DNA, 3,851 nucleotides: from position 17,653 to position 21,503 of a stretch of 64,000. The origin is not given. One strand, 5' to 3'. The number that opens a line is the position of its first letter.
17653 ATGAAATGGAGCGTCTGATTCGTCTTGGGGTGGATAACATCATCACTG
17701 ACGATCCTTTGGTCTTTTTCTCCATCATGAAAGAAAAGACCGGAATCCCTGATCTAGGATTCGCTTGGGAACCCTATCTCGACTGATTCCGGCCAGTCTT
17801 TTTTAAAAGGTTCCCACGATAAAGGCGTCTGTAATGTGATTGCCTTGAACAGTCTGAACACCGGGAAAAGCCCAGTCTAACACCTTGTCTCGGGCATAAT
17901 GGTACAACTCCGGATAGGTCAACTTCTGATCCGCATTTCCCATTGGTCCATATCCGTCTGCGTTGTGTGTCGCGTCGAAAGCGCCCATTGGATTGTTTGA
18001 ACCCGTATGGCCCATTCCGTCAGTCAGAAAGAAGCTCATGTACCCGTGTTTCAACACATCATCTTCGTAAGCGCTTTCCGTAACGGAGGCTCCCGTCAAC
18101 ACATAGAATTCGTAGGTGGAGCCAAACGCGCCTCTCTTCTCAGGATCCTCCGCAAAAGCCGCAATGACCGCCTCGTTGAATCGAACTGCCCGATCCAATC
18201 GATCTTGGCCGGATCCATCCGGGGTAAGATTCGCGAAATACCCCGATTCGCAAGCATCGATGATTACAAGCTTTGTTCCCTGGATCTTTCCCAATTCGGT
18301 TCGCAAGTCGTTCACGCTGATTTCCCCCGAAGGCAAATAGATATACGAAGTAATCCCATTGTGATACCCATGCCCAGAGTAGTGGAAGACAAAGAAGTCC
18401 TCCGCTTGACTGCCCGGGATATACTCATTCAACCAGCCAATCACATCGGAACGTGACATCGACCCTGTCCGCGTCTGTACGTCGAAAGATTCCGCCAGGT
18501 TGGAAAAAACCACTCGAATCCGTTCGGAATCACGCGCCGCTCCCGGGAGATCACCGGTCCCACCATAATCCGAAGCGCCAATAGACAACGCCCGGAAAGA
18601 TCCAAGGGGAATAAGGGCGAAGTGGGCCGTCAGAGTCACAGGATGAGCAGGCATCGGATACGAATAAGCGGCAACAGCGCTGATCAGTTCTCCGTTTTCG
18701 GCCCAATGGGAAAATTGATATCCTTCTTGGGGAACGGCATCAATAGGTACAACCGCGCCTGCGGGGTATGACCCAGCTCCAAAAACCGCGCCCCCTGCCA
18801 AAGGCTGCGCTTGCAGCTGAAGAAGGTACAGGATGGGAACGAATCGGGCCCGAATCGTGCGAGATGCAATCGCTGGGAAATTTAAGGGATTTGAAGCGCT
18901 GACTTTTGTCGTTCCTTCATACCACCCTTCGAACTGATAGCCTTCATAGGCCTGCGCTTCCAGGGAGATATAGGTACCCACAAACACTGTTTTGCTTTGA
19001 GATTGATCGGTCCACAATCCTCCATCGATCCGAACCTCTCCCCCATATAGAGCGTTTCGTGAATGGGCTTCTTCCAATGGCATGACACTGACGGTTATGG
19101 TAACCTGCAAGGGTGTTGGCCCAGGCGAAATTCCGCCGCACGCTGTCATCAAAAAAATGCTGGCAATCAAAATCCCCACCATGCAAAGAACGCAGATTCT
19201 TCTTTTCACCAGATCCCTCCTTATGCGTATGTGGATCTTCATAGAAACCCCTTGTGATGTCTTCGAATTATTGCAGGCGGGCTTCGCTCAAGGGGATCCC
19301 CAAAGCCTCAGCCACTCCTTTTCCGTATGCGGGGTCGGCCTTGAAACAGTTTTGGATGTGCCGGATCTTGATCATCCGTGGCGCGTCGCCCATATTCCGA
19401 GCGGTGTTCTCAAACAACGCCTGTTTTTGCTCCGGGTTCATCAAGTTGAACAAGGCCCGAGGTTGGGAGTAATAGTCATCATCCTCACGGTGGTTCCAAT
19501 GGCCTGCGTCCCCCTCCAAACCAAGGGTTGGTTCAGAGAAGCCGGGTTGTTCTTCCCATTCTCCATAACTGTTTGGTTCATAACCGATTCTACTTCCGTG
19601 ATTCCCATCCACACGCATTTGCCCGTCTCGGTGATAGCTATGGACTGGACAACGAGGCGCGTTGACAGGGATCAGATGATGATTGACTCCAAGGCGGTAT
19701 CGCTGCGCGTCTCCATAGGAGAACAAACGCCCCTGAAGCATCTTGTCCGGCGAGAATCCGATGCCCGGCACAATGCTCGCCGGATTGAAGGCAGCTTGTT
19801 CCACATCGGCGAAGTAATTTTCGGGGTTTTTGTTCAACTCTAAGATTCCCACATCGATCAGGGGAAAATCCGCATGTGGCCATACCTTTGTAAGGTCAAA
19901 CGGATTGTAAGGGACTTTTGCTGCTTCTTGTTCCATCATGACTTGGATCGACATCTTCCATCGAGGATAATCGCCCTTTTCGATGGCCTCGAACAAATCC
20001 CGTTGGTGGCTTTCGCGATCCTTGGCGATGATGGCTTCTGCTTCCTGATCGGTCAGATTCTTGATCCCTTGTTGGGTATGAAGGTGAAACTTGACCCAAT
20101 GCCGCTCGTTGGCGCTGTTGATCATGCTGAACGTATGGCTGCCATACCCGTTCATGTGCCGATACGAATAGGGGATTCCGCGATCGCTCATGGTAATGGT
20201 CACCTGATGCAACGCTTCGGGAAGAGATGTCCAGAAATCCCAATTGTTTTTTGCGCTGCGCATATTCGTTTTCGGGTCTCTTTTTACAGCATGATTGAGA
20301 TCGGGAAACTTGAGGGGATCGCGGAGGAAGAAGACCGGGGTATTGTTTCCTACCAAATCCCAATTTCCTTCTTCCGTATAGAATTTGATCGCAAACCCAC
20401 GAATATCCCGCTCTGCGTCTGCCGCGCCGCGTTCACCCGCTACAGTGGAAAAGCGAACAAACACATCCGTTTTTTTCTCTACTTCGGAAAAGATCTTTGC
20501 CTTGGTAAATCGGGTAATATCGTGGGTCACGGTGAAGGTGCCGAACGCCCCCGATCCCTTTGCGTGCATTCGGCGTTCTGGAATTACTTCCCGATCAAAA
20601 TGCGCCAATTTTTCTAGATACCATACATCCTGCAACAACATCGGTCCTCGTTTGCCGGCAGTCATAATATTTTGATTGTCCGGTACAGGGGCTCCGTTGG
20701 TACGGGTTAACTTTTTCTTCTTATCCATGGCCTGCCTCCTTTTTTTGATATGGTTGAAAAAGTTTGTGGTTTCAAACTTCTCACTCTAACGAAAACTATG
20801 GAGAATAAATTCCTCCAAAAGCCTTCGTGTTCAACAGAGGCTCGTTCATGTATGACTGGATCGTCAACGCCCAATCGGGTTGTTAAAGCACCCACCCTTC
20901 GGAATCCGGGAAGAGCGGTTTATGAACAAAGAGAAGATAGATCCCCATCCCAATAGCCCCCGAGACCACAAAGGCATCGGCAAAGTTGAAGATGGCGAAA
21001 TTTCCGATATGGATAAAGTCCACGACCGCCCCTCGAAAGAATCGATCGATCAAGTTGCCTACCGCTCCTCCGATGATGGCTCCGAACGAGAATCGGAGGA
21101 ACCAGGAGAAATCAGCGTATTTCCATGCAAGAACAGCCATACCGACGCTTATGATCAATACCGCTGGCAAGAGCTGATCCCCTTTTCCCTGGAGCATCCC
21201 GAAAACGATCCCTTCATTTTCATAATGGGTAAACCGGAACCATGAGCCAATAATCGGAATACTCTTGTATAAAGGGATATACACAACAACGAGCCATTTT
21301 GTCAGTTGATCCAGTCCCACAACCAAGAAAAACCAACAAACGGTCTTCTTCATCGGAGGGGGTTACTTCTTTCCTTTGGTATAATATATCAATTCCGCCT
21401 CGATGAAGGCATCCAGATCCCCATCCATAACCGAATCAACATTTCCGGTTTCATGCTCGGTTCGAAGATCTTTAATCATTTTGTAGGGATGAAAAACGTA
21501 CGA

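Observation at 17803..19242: Surface-exposed caspase-like (C14) protease lipoprotein with two Listeria-Bacteroides repeat domains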

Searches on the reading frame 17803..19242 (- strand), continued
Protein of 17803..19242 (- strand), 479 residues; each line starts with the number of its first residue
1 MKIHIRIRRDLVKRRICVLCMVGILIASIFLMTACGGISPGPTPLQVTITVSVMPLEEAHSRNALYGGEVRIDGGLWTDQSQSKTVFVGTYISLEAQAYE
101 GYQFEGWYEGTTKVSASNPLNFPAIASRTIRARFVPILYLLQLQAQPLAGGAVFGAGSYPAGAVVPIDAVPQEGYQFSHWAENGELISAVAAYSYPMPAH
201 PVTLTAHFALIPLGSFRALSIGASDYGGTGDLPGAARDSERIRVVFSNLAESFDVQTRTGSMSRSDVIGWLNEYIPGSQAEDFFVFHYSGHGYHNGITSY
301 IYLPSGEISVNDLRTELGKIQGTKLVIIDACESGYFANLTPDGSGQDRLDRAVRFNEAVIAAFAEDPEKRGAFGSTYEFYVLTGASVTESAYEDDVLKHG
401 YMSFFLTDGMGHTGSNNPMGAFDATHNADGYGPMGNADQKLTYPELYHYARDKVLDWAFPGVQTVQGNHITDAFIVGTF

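Call 40: fold_search(model_id=the predicted structure, library=pdb)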
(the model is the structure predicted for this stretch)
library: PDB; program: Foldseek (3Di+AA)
matches with E <= 10: 1058; with E <= 0.001: 250
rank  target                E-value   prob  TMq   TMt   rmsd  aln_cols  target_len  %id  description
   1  7qp0_B                6.3e-08  1.00  0.33  0.54   8.8       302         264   16  Crystal structure of metacaspase from candida glabrata with magnesium (released 2023-01-11)
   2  3bij_B                1.6e-07  1.00  0.33  0.54   8.9       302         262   18  Crystal structure of protein GSU0716 from Geobacter sulfurreducens. Northeast Structural Genomics target GsR13 (released 2007-12-11)
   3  7qp1_B                2.4e-07  1.00  0.35  0.60   6.7       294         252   16  Crystal structure of metacaspase from candida glabrata with calcium (released 2023-01-11)
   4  7qp1_A                2.4e-07  1.00  0.33  0.55   7.5       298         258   15  Crystal structure of metacaspase from candida glabrata with calcium (released 2023-01-11)
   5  8a53_A                2.6e-07  1.00  0.34  0.50   9.5       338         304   14  Crystal structure of AtMCA-IIf C147A (metacaspase 9) from Arabidopsis thaliana (released 2023-05-31)
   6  4f6p                  2.7e-07  1.00  0.34  0.57   7.9       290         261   16  Crystal structure of the yeast metacaspase Yca1 C276A mutant (released 2013-03-27)
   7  8a53_B                2.9e-07  1.00  0.34  0.51   9.3       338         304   13  Crystal structure of AtMCA-IIf C147A (metacaspase 9) from Arabidopsis thaliana (released 2023-05-31)
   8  6w8r_B                3.5e-07  1.00  0.31  0.40  12.2       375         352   12  Crystal structure of metacaspase 4 C139A from Arabidopsis (released 2020-05-20)
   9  7paw_B                4.1e-07  1.00  0.34  0.42   6.4       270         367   15  MALT1 in complex with compound 1 (released 2021-11-17)
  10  3e4c_A                4.4e-07  1.00  0.32  0.53   9.3       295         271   14  Procaspase-1 zymogen domain crystal structure (released 2008-12-30)
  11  7qp0_A                4.9e-07  1.00  0.33  0.54   8.4       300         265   17  Crystal structure of metacaspase from candida glabrata with magnesium (released 2023-01-11)
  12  4afr                  6.6e-07  1.00  0.32  0.44   9.9       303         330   18  THE STRUCTURE OF METACASPASE 2 (C213A MUTANT) FROM T. BRUCEI (released 2012-05-02)
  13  9n3e_A                7.0e-07  1.00  0.34  0.50   8.7       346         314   14  Crystal structure of Arabidopsis metacaspase 9 C147G at pH 5.5 (released 2025-06-11)
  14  3v4o_A                7.5e-07  1.00  0.33  0.62   6.4       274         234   16  Human MALT1 (caspase domain) in complex with an irreversible peptidic inhibitor (released 2012-03-14)
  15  4afv                  7.5e-07  1.00  0.34  0.48   9.7       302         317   18  THE STRUCTURE OF METACASPASE 2 FROM T. BRUCEI DETERMINED IN THE PRESENCE OF CALCIUM CHLORIDE (released 2012-05-02)
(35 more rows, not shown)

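Call 47: search_protein_families(library=padloc, proteins=[window:17803-19209:-], max_evalue=0.01)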
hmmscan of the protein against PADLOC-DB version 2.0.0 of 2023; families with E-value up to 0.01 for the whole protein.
window:17803-19209:- (468 aa): 1 family
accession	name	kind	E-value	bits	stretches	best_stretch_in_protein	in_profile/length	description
PDLC02987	caspase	-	0.0012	16.1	1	207-339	5-130/453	-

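Call 55: search_protein_families(library=pfam, proteins=[P0003], max_evalue=0.001)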
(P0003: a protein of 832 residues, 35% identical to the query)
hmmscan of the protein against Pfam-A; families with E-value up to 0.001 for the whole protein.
P0003 (832 aa): 2 families
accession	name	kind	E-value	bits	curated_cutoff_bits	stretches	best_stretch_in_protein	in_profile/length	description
PF18998.6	Flg_new_2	-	1.9e-117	383.8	23.6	8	636-703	2-70/73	Divergent InlB B-repeat domain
PF09479.16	Flg_new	-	8.9e-23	80.6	27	0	643-700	8-64/65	Listeria-Bacteroides repeat domain (List_Bact_rpt)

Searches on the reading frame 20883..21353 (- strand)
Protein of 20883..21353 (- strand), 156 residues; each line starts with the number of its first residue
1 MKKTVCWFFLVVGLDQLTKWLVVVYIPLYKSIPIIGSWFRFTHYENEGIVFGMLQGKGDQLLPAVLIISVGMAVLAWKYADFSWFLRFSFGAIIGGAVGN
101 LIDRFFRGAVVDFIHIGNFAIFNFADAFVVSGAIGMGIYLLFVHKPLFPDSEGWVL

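Call 55: search_protein_families(library=pfam, proteins=[window:20883-21353:-], max_evalue=0.001)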
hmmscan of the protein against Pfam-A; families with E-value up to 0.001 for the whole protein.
window:20883-21353:- (156 aa): 1 family
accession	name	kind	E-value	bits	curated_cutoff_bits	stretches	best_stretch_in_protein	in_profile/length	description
PF01252.23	Peptidase_A8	-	5.6e-34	117.8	25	1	8-142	2-142/142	Signal peptidase (SPase) II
